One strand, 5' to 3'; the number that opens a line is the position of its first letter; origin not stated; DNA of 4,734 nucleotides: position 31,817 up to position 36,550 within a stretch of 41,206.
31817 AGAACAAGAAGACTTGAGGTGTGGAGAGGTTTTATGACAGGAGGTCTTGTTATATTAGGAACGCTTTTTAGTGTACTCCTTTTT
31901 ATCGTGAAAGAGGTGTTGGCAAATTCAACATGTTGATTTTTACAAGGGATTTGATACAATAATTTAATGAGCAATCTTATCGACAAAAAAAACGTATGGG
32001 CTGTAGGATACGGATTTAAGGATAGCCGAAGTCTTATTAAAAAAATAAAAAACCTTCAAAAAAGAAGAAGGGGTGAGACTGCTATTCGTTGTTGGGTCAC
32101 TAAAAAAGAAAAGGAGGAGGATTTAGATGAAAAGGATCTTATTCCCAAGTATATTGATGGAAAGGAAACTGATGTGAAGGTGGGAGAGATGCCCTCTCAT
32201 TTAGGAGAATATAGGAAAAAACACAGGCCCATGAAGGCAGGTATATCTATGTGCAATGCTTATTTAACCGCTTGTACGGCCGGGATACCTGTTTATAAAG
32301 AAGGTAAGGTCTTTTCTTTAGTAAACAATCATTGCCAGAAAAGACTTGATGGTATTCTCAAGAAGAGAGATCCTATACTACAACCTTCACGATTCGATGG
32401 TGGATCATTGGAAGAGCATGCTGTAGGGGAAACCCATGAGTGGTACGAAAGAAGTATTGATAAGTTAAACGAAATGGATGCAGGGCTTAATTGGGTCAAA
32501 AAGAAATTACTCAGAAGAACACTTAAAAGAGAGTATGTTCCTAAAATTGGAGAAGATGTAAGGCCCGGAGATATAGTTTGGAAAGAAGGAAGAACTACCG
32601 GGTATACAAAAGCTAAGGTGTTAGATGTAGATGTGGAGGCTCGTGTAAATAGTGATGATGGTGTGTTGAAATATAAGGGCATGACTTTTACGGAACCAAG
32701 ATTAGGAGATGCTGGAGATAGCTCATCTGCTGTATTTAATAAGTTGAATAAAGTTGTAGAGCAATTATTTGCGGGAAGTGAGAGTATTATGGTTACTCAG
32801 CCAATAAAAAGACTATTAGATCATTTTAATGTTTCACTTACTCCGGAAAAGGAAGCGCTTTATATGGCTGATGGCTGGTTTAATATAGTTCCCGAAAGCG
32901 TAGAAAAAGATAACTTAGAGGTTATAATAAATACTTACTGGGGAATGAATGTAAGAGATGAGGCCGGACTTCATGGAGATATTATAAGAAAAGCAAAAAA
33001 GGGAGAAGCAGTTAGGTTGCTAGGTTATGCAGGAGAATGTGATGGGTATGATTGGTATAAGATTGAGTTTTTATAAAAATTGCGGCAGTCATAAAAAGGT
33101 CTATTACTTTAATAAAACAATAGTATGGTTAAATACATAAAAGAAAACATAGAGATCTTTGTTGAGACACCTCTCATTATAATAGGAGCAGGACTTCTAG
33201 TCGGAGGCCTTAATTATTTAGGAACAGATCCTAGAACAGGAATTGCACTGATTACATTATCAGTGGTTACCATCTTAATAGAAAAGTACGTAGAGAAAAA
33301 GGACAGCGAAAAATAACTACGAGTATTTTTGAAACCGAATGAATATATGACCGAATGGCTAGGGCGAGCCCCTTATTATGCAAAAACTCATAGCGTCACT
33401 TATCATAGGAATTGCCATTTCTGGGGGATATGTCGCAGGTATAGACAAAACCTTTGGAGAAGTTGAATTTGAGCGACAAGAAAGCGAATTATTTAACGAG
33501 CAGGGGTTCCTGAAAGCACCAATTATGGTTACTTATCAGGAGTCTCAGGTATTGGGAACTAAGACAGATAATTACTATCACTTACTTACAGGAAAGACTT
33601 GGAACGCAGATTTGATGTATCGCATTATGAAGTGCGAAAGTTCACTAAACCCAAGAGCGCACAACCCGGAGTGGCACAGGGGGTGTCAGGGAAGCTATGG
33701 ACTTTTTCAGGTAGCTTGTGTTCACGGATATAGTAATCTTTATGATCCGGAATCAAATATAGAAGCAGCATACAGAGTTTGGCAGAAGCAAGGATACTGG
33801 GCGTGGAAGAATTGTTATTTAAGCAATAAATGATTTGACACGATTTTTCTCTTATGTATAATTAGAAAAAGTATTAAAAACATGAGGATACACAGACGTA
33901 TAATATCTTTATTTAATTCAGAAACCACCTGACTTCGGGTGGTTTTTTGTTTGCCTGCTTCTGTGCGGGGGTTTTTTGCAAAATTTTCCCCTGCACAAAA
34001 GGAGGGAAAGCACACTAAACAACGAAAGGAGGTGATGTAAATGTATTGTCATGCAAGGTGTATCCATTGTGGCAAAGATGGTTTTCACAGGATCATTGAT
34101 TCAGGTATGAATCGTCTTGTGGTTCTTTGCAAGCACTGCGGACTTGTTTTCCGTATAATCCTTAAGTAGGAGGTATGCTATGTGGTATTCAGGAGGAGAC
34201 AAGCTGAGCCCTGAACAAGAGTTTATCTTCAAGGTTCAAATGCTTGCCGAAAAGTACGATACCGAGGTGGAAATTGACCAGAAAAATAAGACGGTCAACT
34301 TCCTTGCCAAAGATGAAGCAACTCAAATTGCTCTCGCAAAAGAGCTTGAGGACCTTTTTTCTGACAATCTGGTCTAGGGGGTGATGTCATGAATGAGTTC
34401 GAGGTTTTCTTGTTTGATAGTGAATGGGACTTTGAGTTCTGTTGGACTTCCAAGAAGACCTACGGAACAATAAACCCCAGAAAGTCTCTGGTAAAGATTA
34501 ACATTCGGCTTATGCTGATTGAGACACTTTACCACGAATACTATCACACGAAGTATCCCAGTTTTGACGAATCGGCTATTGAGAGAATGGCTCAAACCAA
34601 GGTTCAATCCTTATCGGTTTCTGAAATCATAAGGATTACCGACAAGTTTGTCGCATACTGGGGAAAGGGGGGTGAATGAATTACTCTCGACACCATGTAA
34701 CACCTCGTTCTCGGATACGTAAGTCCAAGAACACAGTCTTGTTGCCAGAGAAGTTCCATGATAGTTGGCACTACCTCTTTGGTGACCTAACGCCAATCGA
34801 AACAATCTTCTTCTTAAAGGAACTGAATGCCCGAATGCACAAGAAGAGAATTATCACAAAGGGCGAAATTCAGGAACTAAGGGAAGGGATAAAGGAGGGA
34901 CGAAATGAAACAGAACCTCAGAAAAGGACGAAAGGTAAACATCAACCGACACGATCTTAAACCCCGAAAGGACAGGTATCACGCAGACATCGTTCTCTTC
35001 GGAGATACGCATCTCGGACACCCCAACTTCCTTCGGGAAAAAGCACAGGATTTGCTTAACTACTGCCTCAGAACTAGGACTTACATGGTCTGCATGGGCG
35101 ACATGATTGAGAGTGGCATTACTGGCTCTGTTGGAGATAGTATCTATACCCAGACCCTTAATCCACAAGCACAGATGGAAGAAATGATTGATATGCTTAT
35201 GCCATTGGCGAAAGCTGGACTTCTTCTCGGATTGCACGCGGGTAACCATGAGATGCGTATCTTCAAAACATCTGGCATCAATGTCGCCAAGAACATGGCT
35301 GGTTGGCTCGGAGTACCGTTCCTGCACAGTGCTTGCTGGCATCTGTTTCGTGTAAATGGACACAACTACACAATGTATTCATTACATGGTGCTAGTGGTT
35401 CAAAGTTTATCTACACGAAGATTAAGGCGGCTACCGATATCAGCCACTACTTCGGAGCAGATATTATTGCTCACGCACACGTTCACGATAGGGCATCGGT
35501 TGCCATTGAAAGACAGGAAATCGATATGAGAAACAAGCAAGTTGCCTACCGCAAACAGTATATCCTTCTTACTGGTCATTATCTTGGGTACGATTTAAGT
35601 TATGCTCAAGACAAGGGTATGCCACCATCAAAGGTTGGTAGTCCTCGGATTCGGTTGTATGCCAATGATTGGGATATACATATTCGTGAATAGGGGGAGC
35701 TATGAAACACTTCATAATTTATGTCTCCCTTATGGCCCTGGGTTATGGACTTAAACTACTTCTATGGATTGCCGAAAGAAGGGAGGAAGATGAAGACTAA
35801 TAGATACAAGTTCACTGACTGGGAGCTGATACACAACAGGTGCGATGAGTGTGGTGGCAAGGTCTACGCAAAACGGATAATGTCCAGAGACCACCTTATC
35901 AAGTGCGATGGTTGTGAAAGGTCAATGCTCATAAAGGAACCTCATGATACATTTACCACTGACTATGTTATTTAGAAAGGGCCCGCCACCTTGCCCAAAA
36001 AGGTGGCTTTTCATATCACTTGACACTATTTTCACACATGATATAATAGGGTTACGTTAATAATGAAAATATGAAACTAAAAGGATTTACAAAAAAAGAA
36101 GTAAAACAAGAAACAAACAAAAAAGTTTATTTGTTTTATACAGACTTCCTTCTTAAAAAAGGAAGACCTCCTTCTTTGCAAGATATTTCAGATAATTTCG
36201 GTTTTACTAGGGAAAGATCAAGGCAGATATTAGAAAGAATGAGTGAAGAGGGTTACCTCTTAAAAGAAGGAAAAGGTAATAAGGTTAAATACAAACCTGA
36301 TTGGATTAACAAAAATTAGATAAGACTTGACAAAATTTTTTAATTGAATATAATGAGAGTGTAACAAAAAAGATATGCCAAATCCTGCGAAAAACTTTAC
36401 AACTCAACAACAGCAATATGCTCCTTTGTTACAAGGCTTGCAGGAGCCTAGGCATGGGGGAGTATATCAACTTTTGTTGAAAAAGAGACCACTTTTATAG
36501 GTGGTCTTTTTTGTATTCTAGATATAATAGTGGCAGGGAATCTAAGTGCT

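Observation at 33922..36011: Terminator-bounded seven-gene cassette with strong Shine-Dalgarno sites in an otherwise SD-less genome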

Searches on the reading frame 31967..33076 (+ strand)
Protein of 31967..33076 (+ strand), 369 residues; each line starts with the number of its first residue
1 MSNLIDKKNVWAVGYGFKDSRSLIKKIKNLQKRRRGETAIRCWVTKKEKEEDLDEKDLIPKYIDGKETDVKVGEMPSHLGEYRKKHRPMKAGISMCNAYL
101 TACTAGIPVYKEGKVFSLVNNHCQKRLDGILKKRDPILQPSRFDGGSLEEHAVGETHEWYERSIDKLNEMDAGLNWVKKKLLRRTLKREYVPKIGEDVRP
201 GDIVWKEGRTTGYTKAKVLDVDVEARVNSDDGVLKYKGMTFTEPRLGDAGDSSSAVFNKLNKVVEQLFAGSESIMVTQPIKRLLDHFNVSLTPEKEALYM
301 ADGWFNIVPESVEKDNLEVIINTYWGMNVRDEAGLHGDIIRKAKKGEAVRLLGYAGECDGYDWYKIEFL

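Call 10: search_protein_families(library=pfam, proteins=[window:31967-33076:+], max_evalue=1)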
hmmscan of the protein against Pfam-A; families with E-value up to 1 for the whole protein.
window:31967-33076:+ (369 aa): 1 family
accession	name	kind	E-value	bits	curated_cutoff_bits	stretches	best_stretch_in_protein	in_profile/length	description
PF08239.17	SH3_3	-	0.00022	21.8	27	1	326-367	2-40/54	Bacterial SH3 domain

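Call 11: search_protein_families(library=phrogs, proteins=[window:31967-33076:+], max_evalue=0.1)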
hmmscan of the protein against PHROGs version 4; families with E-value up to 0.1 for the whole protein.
window:31967-33076:+ (369 aa): 1 family
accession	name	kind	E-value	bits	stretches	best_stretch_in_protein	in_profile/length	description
phrog_20754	-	other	9.2e-32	111.1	1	4-295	19-321/324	protease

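Call 13: find_related_loci(query=window:31967-33076:+, collection=viral_contigs, flank=8000)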
Query window:31967-33076:+ (369 aa) in viral_contigs; peptide patterns used: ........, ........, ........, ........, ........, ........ (x = any residue, [..] = any of these).
5 stretches matched a pattern, but none encodes a relative of the query by tblastn (E <= 1e-3).

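Call 26: find_homologous_proteins(query=window:31967-33076:+)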
Query window:31967-33076:+ (369 aa): 17 proteins with E <= 0.001 among 3450 candidates.
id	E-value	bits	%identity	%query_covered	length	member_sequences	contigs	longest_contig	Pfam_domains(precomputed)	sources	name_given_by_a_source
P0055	6.1e-246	833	98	100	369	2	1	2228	-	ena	-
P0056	8.0e-108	379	50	99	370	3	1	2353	-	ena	-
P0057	2.0e-102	361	52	99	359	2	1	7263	-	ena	-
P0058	2.3e-100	354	48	99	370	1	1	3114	-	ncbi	-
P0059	7.4e-99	349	51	99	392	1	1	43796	-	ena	-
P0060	6.3e-95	336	48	99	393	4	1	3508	PF08239.18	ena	-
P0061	2.7e-94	334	47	99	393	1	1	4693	PF08239.18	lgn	-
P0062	3.2e-84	301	51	83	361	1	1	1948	-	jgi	-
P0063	3.9e-61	225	41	85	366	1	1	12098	-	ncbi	-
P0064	3.5e-53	199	40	84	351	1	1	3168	-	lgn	-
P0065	8.0e-53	198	37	99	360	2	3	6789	-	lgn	-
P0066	5.4e-16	76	29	77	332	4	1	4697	-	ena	-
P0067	9.4e-15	72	26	79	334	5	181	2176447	PF25819.2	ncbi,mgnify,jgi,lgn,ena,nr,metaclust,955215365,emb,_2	ncbi:MAG TPA: hypothetical protein GXZ20_08670 [Halanaerobiaceae bacterium]|mgnify:CR=1 FL=1|nr:hypo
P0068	3.1e-7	48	26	75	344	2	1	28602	-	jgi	jgi:hypothetical protein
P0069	8.1e-7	46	25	75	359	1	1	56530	-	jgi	jgi:hypothetical protein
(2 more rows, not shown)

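Call 27: find_encoding_contigs(protein=P0059, flank=10000, max_places=2)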
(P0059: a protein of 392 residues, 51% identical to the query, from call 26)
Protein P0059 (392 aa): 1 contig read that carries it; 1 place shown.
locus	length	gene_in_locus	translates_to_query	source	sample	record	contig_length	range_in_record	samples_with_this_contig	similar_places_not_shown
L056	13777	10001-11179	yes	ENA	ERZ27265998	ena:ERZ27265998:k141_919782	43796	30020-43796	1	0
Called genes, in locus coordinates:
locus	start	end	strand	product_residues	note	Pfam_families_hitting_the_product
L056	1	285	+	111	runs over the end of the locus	-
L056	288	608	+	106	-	PF04883:HK97-gp10_like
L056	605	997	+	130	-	-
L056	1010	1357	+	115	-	-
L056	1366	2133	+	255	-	-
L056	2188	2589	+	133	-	-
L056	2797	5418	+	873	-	PF10145:PhageMin_Tail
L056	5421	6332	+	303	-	PF22768:SPP1_Dit (faint)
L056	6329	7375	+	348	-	-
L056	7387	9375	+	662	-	PF13360:PQQ_2 (faint)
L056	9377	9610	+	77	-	-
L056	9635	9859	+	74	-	-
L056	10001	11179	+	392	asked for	-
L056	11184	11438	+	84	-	-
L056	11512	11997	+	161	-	-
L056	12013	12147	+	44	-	-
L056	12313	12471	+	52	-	-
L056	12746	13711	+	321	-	-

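Call 28: find_encoding_contigs(protein=P0063, flank=10000, max_places=2)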
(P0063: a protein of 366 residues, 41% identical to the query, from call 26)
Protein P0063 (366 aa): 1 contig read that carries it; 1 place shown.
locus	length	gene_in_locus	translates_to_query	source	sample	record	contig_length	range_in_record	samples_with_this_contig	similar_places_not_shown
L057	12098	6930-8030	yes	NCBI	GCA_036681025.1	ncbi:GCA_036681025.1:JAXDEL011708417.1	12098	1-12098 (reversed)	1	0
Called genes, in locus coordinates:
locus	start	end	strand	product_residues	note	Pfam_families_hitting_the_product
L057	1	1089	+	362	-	?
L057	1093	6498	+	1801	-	-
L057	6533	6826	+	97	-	-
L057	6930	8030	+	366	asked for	-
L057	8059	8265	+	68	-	-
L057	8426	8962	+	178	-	PF01464:SLT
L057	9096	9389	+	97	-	-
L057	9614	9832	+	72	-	-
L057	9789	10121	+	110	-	-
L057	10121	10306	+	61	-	-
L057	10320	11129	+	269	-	PF00149:Metallophos (faint)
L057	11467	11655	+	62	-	-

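Call 29: find_encoding_contigs(protein=P0057, flank=8000, max_places=2)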
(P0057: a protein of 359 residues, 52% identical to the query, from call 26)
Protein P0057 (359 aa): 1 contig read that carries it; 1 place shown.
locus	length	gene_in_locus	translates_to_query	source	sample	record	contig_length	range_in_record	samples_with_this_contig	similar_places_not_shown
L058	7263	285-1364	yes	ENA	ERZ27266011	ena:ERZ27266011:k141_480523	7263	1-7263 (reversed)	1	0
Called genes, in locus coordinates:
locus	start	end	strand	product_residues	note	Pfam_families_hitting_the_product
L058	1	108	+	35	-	?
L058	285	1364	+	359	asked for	-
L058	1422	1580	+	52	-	-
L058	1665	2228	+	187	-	-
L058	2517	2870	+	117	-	PF00436:SSB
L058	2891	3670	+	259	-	PF04098:Rad52_Rad22 (weak)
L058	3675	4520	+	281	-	-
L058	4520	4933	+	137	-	-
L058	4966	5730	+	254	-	-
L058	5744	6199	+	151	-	-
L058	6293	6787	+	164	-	PF05869:Dam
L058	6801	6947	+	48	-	-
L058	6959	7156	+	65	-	-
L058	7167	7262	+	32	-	?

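Call 41: search_protein_families(library=pfam, proteins=[L057:9096-9389:+, L057:9456-9599:+, L057:9614-9832:+, L057:9825-10121:+, L057:10121-10306:+, L057:11163-11312:+, L056:12313-12471:+, L056:12513-12749:+, L056:12746-13711:+, L057:10320-11129:+], max_evalue=0.1)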
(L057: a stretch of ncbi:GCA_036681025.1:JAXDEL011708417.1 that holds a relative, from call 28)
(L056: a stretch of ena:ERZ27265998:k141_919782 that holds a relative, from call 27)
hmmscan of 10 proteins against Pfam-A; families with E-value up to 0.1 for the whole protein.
L057:9096-9389:+ (97 aa): 3 families
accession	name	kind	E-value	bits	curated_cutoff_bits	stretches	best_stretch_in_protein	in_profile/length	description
PF11537.13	NitrOD5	-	0.0081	16.7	27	1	27-66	45-85/94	Nitrosopumilus output domain 5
PF23267.1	ENOX1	-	0.009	16.5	27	1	41-81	27-68/110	ENOX1-like domain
PF20162.4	Etd1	-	0.015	16.2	27.5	1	18-71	32-83/98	Septation protein etd1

L057:9456-9599:+ (47 aa): 0 families

L057:9614-9832:+ (72 aa): 0 families

L057:9825-10121:+ (98 aa): 2 families
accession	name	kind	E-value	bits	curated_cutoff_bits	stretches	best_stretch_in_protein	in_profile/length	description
PF24694.1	LNS2_PITM1-3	-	0.032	14.7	27.7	1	8-73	4-69/124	PITM 1-3, LNS2 domain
PF25109.1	HAD_PNKP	-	0.098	13.2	27.6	0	7-74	6-79/143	Polynucleotide kinase PNKP phosphatase domain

L057:10121-10306:+ (61 aa): 0 families

L057:11163-11312:+ (49 aa): 2 families
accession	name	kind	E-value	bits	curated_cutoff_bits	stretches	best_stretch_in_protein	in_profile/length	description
PF23674.1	RYYR-CCHC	-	0.018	15.4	27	1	9-37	23-49/79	RYYR-CCHC domain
PF23783.1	Zn_ribbon_TiaS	-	0.071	13.3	27.3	0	28-41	20-33/41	TiaS C-terminal zinc ribbon domain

L056:12313-12471:+ (52 aa): 0 families

L056:12513-12749:+ (78 aa): 3 families
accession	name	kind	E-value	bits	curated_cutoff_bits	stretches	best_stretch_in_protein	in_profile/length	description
PF14279.12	HNH_5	-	0.018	15.4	27.5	1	2-17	14-29/56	HNH endonuclease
PF03771.21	SPDY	-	0.082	13.3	25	0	21-39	29-47/61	Domain of unknown function (DUF317)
PF01844.29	HNH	-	0.092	13.4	21.4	0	4-20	17-30/47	HNH endonuclease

L056:12746-13711:+ (321 aa): 6 families
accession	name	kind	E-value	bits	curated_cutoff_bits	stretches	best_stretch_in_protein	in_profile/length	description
PF00149.33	Metallophos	-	2.2e-05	25.4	21.5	1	84-250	3-190/191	Calcineurin-like phosphoesterase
PF00096.32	zf-C2H2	-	0.00016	22.4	25.2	1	4-26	1-23/23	Zinc finger, C2H2 type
PF13894.12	zf-C2H2_4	-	0.00073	20.5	27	1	4-26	1-23/24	C2H2-type zinc finger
PF12850.12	Metallophos_2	-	0.0011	19.5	27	1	85-256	4-124/154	Calcineurin-like phosphoesterase superfamily domain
PF04803.17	Cor1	-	0.026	15.2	32.1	1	26-80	63-121/132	Cor1/Xlr/Xmr conserved region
PF12171.14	zf-C2H2_jaz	-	0.05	14.3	22.6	0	4-24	2-22/27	Zinc-finger double-stranded RNA-binding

L057:10320-11129:+ (269 aa): 1 family
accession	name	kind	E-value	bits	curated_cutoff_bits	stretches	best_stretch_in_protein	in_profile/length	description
PF00149.33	Metallophos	-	7e-06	27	21.5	1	36-225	3-179/191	Calcineurin-like phosphoesterase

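Call 94: search_protein_families(library=padloc, proteins=[L057:9096-9389:+, L056:12513-12749:+, L056:12746-13711:+], max_evalue=0.1)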
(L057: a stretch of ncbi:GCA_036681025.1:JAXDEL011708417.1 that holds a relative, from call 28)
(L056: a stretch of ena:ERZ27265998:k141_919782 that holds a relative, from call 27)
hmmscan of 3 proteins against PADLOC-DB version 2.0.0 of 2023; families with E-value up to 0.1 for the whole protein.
L057:9096-9389:+ (97 aa): 0 families

L056:12513-12749:+ (78 aa): 0 families

L056:12746-13711:+ (321 aa): 0 families

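Call 95: search_protein_families(library=ncbifam, proteins=[L057:9096-9389:+, L056:12513-12749:+, L056:12746-13711:+], max_evalue=0.1)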
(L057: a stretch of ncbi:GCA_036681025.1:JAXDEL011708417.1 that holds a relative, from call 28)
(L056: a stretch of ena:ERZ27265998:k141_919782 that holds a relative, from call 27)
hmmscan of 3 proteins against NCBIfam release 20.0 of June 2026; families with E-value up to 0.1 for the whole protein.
L057:9096-9389:+ (97 aa): 1 family
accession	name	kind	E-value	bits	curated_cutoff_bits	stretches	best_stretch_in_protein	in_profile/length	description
NF045673.1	c-di-GMPRcptLapD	equivalog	0.068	11.4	1020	1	27-74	406-454/647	cyclic di-GMP receptor LapD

L056:12513-12749:+ (78 aa): 0 families

L056:12746-13711:+ (321 aa): 1 family
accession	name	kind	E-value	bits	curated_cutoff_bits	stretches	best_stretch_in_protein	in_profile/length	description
NF001369.0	PRK00278.1-1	equivalog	0.091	11.9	329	0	55-82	93-121/271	indole-3-glycerol phosphate synthase TrpC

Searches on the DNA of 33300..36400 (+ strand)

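Call 8: search_dna_similar(query=window:33300-36400:+, collection=phages, mode=distant, max_rows=20)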
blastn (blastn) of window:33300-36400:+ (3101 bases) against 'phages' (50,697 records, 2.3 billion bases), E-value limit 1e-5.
No match.

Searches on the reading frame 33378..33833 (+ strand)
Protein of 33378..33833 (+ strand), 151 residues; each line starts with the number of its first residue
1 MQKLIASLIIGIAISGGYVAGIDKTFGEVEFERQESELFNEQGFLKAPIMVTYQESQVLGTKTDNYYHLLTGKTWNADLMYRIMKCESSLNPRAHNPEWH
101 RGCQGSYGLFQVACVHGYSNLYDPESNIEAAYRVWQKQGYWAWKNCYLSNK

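Call 10: search_protein_families(library=pfam, proteins=[window:33378-33833:+], max_evalue=1)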
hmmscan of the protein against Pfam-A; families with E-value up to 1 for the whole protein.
window:33378-33833:+ (151 aa): 2 families
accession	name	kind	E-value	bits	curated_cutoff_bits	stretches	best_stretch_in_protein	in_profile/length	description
PF01464.25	SLT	-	1.8e-05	24.7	21.3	1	76-134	13-75/117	Transglycosylase SLT domain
PF18896.5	SLT_3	-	0.0032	18.3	27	1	86-138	23-81/89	Lysozyme like domain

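Call 11: search_protein_families(library=phrogs, proteins=[window:33378-33833:+], max_evalue=0.1)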
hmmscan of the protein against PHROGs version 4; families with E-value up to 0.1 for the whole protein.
window:33378-33833:+ (151 aa): 3 families
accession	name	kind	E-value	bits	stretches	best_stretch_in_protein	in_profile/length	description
phrog_3874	-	other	1.9e-05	25.7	1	61-144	112-188/190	transglycosylase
phrog_3310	-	other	0.0015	19.2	0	77-143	160-219/231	transglycosylase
phrog_5448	-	tail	0.011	13.6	1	76-136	2616-2686/3103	tail length tape measure protein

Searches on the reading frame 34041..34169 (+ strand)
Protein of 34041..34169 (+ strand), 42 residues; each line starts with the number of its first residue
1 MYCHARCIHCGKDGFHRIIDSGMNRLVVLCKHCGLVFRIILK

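Call 10: search_protein_families(library=pfam, proteins=[window:34041-34169:+], max_evalue=1)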
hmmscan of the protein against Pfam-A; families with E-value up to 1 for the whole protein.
window:34041-34169:+ (42 aa): 11 families
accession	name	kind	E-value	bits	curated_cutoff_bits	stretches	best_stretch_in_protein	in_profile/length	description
PF17283.8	Zn_ribbon_SprT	-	0.0034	17.8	28.1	1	5-39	5-36/38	SprT-like zinc ribbon domain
PF13248.11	Zn_ribbon_3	-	0.011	15.6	27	1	27-37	16-26/26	zinc-ribbon domain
PF19769.4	CPxCG_zf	-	0.026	14.8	27.2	1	7-39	1-35/183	CPxCG-related zinc finger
PF22415.1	PSV_ORF131-like_dom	-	0.051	14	27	1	3-34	21-54/80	PSV_Hypothetical protein ORF131-like domain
PF08421.16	Methyltransf_13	-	0.11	13.1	31.3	0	27-36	41-50/62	Putative zinc binding domain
PF12760.12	Zn_ribbon_IS1595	-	0.11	12.9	25.4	1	5-34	19-44/46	Transposase zinc-ribbon domain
PF05207.18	Zn_ribbon_CSL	-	0.13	12.5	29.2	1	6-41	20-54/55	CSL zinc finger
PF13717.11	Zn_ribbon_4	-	0.15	12.5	30.3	1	24-38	22-36/36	zinc-ribbon domain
PF02892.21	zf-BED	-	0.22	12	20.6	0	23-36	12-25/44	BED zinc finger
PF03604.18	Zn_ribbon_RPAB4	-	0.22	11.7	24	1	27-42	17-30/32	DNA directed RNA polymerase, 7 kDa subunit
PF21367.3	ZNF512_zf-C2H2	-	0.76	10.5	27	0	7-12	1-6/20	Zinc finger 512, zinc fingers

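Call 11: search_protein_families(library=phrogs, proteins=[window:34041-34169:+], max_evalue=0.1)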
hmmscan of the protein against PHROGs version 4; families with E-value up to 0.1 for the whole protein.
window:34041-34169:+ (42 aa): 1 family
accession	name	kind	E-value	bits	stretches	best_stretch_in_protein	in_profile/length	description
phrog_31357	-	unknown function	0.004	18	1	1-37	23-58/62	-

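Call 94: search_protein_families(library=padloc, proteins=[window:34041-34169:+], max_evalue=0.1)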
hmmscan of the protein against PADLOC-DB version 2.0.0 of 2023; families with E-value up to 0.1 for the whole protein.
window:34041-34169:+ (42 aa): 0 families

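Call 95: search_protein_families(library=ncbifam, proteins=[window:34041-34169:+], max_evalue=0.1)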
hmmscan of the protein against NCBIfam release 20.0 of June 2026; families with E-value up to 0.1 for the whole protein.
window:34041-34169:+ (42 aa): 2 families
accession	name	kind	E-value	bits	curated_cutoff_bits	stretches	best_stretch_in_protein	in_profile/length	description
NF047912.1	ECs_2282_CxxC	subfamily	0.045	13.7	37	1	6-37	4-37/60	ECs_2282 family putative zinc-binding protein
TIGR02098.1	MJ0042_CXXC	domain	0.089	12.5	20.9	1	21-38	19-36/38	MJ0042-type zinc finger domain-containing protein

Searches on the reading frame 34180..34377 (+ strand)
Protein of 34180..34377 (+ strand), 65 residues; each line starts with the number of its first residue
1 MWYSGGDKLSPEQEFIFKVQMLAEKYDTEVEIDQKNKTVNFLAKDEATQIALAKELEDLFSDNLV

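Call 10: search_protein_families(library=pfam, proteins=[window:34180-34377:+], max_evalue=1)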
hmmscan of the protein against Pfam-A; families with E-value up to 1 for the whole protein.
window:34180-34377:+ (65 aa): 1 family
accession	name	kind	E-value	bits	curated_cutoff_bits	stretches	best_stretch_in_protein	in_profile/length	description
PF07833.16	Cu_amine_oxidN1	-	0.1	13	24.2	1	17-50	22-55/108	Copper amine oxidase N-terminal domain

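Call 11: search_protein_families(library=phrogs, proteins=[window:34180-34377:+], max_evalue=0.1)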
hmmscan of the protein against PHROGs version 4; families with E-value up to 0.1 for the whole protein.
window:34180-34377:+ (65 aa): 0 families

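Call 94: search_protein_families(library=padloc, proteins=[window:34180-34377:+], max_evalue=0.1)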
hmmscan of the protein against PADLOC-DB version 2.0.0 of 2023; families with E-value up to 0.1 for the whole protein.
window:34180-34377:+ (65 aa): 1 family
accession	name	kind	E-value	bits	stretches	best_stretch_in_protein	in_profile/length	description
PDLC04823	PDC-S02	-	0.0019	15.9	1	15-47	102-135/175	-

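Call 95: search_protein_families(library=ncbifam, proteins=[window:34180-34377:+], max_evalue=0.1)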
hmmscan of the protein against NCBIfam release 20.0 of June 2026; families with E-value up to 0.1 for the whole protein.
window:34180-34377:+ (65 aa): 1 family
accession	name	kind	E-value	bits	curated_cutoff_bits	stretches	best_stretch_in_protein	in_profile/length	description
NF000501.2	blaOXA-229_like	exception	0.08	12.5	625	1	1-44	163-206/276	OXA-229 family carbapenem-hydrolyzing class D beta-lactamase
